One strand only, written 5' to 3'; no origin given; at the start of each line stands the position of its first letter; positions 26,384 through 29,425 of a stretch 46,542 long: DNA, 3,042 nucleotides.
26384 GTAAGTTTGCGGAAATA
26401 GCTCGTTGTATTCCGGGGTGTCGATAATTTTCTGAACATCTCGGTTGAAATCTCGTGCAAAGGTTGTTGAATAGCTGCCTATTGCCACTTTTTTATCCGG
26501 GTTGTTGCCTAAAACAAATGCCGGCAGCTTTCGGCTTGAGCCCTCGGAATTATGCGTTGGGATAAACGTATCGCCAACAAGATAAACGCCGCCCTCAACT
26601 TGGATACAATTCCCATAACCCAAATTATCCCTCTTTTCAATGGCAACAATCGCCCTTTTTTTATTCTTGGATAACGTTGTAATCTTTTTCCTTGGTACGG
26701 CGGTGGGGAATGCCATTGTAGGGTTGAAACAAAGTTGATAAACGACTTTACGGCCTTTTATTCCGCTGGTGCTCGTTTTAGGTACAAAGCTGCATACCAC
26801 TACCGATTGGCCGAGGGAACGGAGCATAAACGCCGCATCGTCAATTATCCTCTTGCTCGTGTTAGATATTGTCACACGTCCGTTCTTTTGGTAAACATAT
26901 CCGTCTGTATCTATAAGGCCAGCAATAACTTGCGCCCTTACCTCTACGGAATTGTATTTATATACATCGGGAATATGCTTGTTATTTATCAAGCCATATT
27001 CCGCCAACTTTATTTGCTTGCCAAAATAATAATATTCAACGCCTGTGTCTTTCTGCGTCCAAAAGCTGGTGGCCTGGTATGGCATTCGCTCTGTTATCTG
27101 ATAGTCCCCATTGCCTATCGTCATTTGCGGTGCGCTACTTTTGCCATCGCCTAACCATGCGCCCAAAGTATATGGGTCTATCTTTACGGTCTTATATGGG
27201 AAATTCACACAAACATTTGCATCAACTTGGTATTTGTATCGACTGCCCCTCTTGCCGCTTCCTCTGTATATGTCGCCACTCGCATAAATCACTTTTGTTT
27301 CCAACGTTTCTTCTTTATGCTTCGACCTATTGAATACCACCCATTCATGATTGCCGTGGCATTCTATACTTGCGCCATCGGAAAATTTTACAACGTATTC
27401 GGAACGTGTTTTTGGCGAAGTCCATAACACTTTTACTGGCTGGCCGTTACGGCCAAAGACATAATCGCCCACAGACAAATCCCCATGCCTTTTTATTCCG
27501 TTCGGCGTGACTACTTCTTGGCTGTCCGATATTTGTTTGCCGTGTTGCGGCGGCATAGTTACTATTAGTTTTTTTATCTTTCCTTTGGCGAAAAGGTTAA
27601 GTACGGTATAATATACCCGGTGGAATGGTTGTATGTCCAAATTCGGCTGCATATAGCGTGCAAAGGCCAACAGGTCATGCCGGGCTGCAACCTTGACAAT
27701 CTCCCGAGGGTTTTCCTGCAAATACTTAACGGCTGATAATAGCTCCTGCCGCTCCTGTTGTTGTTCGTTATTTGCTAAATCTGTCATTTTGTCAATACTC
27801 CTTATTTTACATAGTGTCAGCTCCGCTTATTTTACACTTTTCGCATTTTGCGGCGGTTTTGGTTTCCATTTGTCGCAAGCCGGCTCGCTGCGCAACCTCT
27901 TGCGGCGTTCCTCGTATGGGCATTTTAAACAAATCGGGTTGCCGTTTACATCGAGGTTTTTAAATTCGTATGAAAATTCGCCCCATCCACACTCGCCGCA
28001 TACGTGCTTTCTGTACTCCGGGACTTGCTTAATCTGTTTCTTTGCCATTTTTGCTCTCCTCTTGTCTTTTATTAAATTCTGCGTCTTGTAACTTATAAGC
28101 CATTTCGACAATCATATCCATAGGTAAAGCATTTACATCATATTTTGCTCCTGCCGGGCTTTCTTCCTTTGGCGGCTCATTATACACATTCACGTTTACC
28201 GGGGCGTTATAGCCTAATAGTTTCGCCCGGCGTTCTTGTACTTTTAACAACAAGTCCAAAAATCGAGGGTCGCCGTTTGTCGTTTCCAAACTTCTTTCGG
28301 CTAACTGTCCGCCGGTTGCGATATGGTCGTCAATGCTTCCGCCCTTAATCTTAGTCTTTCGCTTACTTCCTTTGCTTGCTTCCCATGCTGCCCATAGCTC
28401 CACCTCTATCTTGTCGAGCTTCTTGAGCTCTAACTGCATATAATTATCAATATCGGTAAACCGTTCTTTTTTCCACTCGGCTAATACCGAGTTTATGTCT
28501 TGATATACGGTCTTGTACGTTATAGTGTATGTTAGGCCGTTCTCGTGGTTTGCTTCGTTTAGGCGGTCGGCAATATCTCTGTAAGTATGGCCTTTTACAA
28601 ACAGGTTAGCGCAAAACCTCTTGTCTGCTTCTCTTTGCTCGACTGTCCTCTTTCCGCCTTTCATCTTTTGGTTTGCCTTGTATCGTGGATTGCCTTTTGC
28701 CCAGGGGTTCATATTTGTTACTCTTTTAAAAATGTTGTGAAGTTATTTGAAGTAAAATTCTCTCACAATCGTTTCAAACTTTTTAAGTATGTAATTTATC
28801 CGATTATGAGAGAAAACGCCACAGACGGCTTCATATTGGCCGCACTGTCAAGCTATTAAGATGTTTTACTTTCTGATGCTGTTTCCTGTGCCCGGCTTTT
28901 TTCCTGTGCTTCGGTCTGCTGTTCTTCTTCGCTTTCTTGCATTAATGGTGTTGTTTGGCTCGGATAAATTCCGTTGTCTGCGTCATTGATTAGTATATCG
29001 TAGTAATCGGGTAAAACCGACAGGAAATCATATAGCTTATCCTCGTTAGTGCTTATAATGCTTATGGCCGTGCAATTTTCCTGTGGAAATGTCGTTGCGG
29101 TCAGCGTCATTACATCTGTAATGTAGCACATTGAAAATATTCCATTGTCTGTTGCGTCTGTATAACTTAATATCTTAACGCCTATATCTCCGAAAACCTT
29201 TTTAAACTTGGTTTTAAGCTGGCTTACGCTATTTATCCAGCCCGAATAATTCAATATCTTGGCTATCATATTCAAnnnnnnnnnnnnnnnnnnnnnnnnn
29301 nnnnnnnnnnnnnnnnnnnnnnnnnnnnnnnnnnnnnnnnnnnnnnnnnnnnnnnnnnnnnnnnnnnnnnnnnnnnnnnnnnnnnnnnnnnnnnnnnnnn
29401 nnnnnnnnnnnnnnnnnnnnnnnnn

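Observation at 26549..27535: TerL P-loop is split by a 329-aa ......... intein with a class-3 (Trp-Cys-Thr) signature and Gln at position 1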

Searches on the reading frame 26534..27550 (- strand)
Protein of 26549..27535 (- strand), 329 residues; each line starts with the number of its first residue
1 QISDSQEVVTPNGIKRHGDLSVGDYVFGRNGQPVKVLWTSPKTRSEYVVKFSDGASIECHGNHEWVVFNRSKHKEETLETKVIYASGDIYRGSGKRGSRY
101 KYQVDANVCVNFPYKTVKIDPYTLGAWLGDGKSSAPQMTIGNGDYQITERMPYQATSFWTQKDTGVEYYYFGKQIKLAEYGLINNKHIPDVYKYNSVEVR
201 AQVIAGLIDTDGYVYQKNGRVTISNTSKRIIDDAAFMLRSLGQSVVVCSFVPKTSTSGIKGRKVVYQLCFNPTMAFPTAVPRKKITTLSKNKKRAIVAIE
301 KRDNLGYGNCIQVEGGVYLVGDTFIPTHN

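Call 5: search_protein_families(library=ncbifam, proteins=[window:26549-27535:-], max_evalue=10)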
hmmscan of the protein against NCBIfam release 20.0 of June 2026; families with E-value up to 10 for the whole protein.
seq(329 aa): 3 families
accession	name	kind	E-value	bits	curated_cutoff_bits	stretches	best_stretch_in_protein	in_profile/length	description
NF045703.1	rSAM_Tes_intein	exception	0.00012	20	1700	1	184-255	447-519/1040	tetraether lipid synthase Tes, intein-containing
NF011491.0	PRK14898.1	equivalog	0.012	13.7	783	1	121-239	246-376/860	DNA-directed RNA polymerase subunit A''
NF011418.0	PRK14845.1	equivalog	0.034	11.9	756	1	177-243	207-273/1049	translation initiation factor IF-2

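Call 6: search_protein_families(library=pfam, proteins=[window:26549-27535:-], max_evalue=10)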
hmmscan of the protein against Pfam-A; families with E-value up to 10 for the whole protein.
seq(329 aa): 4 families
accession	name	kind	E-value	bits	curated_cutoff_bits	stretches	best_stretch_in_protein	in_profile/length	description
PF05204.19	Hom_end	-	6.7e-09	36.3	21.1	1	188-275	2-85/110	Homing endonuclease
PF14528.11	LAGLIDADG_3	-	1.3e-08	35.4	22.5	1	198-242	1-47/82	LAGLIDADG-like domain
PF05203.21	Hom_end_hint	-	0.11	13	32.1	1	14-74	15-84/228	Hom_end-associated Hint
PF23333.1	VWC2L_1st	-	0.11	12.9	27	1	309-328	2-21/40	VWC2L-like, N-terminal domain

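Call 7: search_solved_structures(query=window:26549-27535:-, max_evalue=10, show_alignments=3)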
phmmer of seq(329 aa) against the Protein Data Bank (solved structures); distinct sequences matched with E-value up to 10: 13.
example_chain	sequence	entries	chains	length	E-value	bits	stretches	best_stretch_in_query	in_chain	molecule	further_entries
6bs8_A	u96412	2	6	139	1.1e-08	37.8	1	8-67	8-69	Replicative DNA helicase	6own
1dfa_A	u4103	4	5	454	3.1e-08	36.3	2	186-267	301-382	PI-SCEI ENDONUCLEASE | ENDONUCLEASE PI-SCEI | PI-SCEI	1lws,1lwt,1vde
1um2_A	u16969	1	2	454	3.1e-08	36.3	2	186-267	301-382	ENDONUCLEASE PI-SCEI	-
1ef0_A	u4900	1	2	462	3.2e-08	36.3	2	186-267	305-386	PI-SCEI ENDONUCLEASE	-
1jva_A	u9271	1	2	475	3.6e-08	36.1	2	186-267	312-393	VMA1-DERIVED HOMING ENDONUCLEASE X10SSS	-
9cop_A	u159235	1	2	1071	5e-07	32.4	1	186-267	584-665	V-type proton ATPase catalytic subunit A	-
6rix_A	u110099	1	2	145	6.7e-06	28.6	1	9-67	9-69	Replicative DNA helicase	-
6riy_A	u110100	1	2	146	2.1e-05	27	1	9-67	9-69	Replicative DNA helicase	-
6riz_A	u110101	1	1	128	0.00065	22.1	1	7-67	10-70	gp41-1 intein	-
6qaz_A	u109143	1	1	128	0.0095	18.3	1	7-64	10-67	cyanophage-like gp41-1 intein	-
9gzg_A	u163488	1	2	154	0.23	13.8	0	96-133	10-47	Engineered CTPR protein with glutamic acids for conductivity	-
2fo7_A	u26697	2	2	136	2.1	10.6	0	97-133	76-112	SYNTHETIC CONSENSUS TPR PROTEIN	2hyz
8ch0_A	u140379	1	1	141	3.3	10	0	97-133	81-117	Consensus tetratricopeptide repeat protein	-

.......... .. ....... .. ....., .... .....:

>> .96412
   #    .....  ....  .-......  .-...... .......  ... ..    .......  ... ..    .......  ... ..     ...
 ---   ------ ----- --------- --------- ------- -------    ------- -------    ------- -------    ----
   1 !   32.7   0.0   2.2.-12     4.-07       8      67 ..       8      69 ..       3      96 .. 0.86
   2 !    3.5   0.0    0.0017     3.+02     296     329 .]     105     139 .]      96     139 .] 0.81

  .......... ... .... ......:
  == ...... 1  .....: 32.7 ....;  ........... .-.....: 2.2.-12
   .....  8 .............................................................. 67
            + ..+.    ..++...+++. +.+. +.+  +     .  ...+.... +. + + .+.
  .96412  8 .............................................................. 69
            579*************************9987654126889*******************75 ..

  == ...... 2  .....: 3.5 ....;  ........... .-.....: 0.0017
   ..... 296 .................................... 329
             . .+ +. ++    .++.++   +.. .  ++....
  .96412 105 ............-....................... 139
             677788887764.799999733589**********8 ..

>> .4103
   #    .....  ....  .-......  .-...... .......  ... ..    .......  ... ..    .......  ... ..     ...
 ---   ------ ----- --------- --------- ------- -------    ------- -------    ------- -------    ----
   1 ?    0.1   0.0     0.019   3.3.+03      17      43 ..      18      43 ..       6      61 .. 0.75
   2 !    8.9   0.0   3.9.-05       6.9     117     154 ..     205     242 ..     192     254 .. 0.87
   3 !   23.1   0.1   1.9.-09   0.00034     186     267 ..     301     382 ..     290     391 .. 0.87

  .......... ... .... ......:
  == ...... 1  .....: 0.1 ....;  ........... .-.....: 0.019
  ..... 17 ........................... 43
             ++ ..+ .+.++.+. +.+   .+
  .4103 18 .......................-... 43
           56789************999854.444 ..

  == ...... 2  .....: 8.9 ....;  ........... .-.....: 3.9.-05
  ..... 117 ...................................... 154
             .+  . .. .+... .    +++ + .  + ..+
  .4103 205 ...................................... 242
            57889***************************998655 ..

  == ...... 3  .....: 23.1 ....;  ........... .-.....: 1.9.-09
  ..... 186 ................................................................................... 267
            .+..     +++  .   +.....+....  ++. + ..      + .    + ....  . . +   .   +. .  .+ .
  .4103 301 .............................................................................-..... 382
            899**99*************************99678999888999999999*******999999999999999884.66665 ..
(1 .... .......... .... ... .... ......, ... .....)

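Call 12: find_homologous_proteins(query=window:26549-27535:-, max_evalue=0.001)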
Query window:26549-27535:- (329 aa): 118 proteins with E <= 0.001 among 744 candidates.
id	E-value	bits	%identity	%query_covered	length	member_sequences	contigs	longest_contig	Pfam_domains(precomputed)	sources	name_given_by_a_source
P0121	2.5e-142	492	68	100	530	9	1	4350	PF05204.20,PF14528.12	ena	-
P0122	5.5e-104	366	65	81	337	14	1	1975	PF05204.20,PF14528.12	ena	-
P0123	4.8e-83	297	45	100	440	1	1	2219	PF05204.20,PF14528.12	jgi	jgi:hypothetical protein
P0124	1.1e-78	283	45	100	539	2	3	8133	PF05204.20,PF03237.22,PF14528.12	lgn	-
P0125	5.4e-70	254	44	88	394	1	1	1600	PF05204.20,PF14528.12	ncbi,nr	ncbi:hypothetical protein KA005_78595, partial [bacterium]|nr:hypothetical protein [bacterium]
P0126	8.4e-66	240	44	100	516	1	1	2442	-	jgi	-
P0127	2.5e-63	232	41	100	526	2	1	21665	-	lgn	-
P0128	4.2e-61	225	40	100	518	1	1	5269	PF05204.20,PF14528.12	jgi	jgi:hypothetical protein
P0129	2.8e-60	222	45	82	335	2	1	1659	PF14528.12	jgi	jgi:hypothetical protein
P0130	5.6e-60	221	66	47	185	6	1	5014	-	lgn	-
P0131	8.7e-60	221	68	47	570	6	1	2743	PF05204.20,PF14528.12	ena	-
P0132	1.8e-59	220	40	100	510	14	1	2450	PF05204.20,PF14528.12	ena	-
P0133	4.6e-59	218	40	100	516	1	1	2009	PF05204.20,PF14528.12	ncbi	ncbi:MAG: LAGLIDADG family homing endonuclease, partial [Gracilimonas sp.]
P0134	3.5e-54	202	39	90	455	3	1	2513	PF14528.12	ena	-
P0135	7.5e-52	195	37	98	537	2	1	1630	PF14528.12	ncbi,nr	ncbi:MAG: hypothetical protein GY881_09770, partial [Gammaproteobacteria bacterium]|nr:hypothetical 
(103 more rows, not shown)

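Call 37: search_protein_families(library=phrogs, proteins=[window:26549-27535:-], max_evalue=0.001)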
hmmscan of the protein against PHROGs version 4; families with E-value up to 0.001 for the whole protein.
window:26549-27535:- (329 aa): 6 families
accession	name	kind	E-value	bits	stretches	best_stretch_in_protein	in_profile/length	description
phrog_36964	-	head and packaging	6.2e-32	111.5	1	2-329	93-434/890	terminase large subunit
phrog_15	-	head and packaging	4e-20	72.8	1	7-229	85-333/1330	terminase large subunit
phrog_19299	-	head and packaging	1.6e-17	64.2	1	7-248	38-300/702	terminase large subunit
phrog_50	-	DNA, RNA and nucleotide metabolism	6.2e-13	49.6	1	7-160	94-242/570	DnaC-like helicase loader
phrog_510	-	DNA, RNA and nucleotide metabolism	7.8e-08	32.5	1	15-228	422-640/667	DNA primase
phrog_38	-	head and packaging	1e-06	28.7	1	2-65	155-208/760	terminase large subunit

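Call 39: predict_structure(alignment_id=A1)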
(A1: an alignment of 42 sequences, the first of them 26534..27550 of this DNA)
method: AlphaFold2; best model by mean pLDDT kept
length: 339 residues; sequences in the alignment: 42
mean_pLDDT: 90.7   pTM: 0.89
mean pLDDT of the five models: 90.7, 90.3, 90.2, 89.3, 87.3
residues with pLDDT >= 90: 260; 70-90: 62; 50-70: 10; < 50: 7
segments of 3 or more residues with pLDDT < 50: 337-339
pLDDT, mean of each block of 10 residues (from residue 1): 75 94 95 96 91 93 93 92 93 71 78 96 98 95 88 94 89 89 93 97 99 97 94 97 97 87 81 97 96 91 92 90 91 64
secondary structure, 60 per line:
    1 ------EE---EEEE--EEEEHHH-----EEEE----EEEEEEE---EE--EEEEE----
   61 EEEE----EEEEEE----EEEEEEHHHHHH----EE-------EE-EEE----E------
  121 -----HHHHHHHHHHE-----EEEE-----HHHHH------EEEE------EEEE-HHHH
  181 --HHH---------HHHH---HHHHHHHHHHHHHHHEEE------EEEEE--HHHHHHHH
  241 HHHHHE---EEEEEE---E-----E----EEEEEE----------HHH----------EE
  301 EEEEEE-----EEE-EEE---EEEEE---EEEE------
elements in order: E12-15 E18-21 E30-33 E38-44 E52-56 E61-64 E69-74 E79-84 H85-90 E107-109 H126-135 E142-145 H151-155 E162-165 E172-175 H177-180 H195-198 H202-216 E217-219 E226-230 H233-245 E250-255 E270-275 E299-306 E312-314 E316-318 E322-326 E330-333

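Call 41: fold_search(model_id=the predicted structure, library=pdb)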
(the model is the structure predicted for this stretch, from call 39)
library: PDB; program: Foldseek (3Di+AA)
matches with E <= 10: 471; with E <= 0.001: 66
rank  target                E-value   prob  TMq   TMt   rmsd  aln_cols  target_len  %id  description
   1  1ef0_A                1.7e-19  1.00  0.72  0.59   7.8       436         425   17  CRYSTAL STRUCTURE OF PI-SCEI MINIPRECURSOR (released 2000-06-07)
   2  1vde_B                1.8e-18  1.00  0.68  0.55   8.4       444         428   16  PI-SCEI, A HOMING ENDONUCLEASE WITH PROTEIN SPLICING ACTIVITY (released 1998-04-08)
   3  1jva_B                2.6e-18  1.00  0.69  0.56   8.3       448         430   16  CRYSTAL STRUCTURE OF THE VMA1-DERIVED ENDONUCLEASE BEARING THE N AND C EXTEIN PROPEPTIDES (released 2002-08-29)
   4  1lws_A                8.2e-18  1.00  0.70  0.57   8.6       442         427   17  Crystal structure of the intein homing endonuclease PI-SceI bound to its recognition sequence (released 2002-09-27)
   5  1jva_A                9.2e-18  1.00  0.67  0.54   9.0       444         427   17  CRYSTAL STRUCTURE OF THE VMA1-DERIVED ENDONUCLEASE BEARING THE N AND C EXTEIN PROPEPTIDES (released 2002-08-29)
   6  1vde_A                1.3e-17  1.00  0.70  0.57   8.3       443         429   16  PI-SCEI, A HOMING ENDONUCLEASE WITH PROTEIN SPLICING ACTIVITY (released 1998-04-08)
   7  1dfa                  1.4e-17  1.00  0.69  0.59   6.1       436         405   18  CRYSTAL STRUCTURE OF PI-SCEI IN C2 SPACE GROUP (released 1999-12-08)
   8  1lwt_A                2.1e-17  1.00  0.68  0.53   9.4       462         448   16  Crystal structure of the intein homing endonuclease PI-SceI bound to its substrate DNA (Ca2+ free) (released 2002-09-27)
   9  1um2_B                4.7e-17  1.00  0.68  0.56   8.0       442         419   15  Crystal Structure of the Vma1-Derived Endonuclease with the Ligated Extein Segment (released 2004-09-22)
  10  7qsu                  1.3e-16  1.00  0.59  0.55   7.0       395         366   14  Crystal structure of homing endonuclease-associated TliVMA intein (C1A, d333-339) (released 2022-03-30)
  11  1ef0_B                3.8e-16  1.00  0.65  0.57   8.7       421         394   17  CRYSTAL STRUCTURE OF PI-SCEI MINIPRECURSOR (released 2000-06-07)
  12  1um2_A                1.8e-15  1.00  0.65  0.54   9.4       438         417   15  Crystal Structure of the Vma1-Derived Endonuclease with the Ligated Extein Segment (released 2004-09-22)
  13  7qss                  7.5e-14  1.00  0.58  0.47  10.2       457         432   14  Crystal structure of homing endonuclease-associated TliVMA intein (C1A) (released 2022-03-30)
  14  7qst                  1.9e-11  1.00  0.60  0.57   9.1       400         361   12  Crystal structure of homing endonuclease-associated PhoVMA intein (C1A) (released 2022-03-30)
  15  1dq3                  4.1e-11  1.00  0.62  0.48   8.3       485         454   12  CRYSTAL STRUCTURE OF AN ARCHAEAL INTEIN-ENCODED HOMING ENDONUCLEASE PI-PFUI (released 2000-07-05)
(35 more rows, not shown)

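Call 58: find_related_loci(query=window:26549-27535:-, collection=genome_contigs, flank=3000)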
Query window:26549-27535:- (329 aa) in genome_contigs; peptide patterns used: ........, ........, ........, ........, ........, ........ (x = any residue, [..] = any of these).
73 stretches matched a pattern; 2 encode a relative of the query (tblastn E <= 1e-3); 2 distinct loci.
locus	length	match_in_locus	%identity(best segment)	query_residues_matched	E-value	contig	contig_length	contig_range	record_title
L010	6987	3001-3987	65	1-329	1e-147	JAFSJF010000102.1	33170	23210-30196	MAG: Bacteroidales bacterium isolate RGIG3192 Goat_Reticulum-1__c443794, whole genome shotgun sequence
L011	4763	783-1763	65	1-329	2e-142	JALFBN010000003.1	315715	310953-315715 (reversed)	MAG: Porphyromonas sp. isolate SUG530 k141_54426, whole genome shotgun sequence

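Call 68: search_protein_representatives(protein=window:26549-27535:-)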
Query: 329 residues. Proteins with E-value up to 0.001 (for the whole library): 17197; up to 1e-10: 11715; up to 1e-30: 582. The best 150 are listed.
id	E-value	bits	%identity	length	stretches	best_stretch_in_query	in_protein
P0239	3.9e-113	394.3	58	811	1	1-329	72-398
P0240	2.2e-93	329.3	44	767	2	4-329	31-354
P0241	2.0e-92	326.2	53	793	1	3-329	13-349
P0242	4.0e-88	312.1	49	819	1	2-329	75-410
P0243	9.0e-87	307.6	38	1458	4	2-329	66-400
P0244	1.2e-84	300.6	49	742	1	3-329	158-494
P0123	1.5e-83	297.0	47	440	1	3-329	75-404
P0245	2.5e-82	293.0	46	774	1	2-329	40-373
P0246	2.8e-82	292.8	49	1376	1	6-329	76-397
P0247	4.2e-82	292.3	47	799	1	3-329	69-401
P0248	1.0e-81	291.0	34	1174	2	2-329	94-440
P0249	4.0e-79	282.5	45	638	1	7-329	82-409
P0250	1.4e-78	280.7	47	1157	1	1-329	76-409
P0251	1.9e-78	280.2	46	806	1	2-329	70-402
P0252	6.3e-78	278.6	42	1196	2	5-329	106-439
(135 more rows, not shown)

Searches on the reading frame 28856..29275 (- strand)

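Call 37: search_protein_families(library=phrogs, proteins=[window:28856-29275:-], max_evalue=0.001)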
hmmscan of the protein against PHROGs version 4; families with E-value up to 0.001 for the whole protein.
window:28856-29275:- (139 aa): 1 family
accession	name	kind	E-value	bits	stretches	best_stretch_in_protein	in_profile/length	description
phrog_27309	-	other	2.7e-07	31.4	1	3-91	1-92/96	S-adenosylmethionine decarboxylase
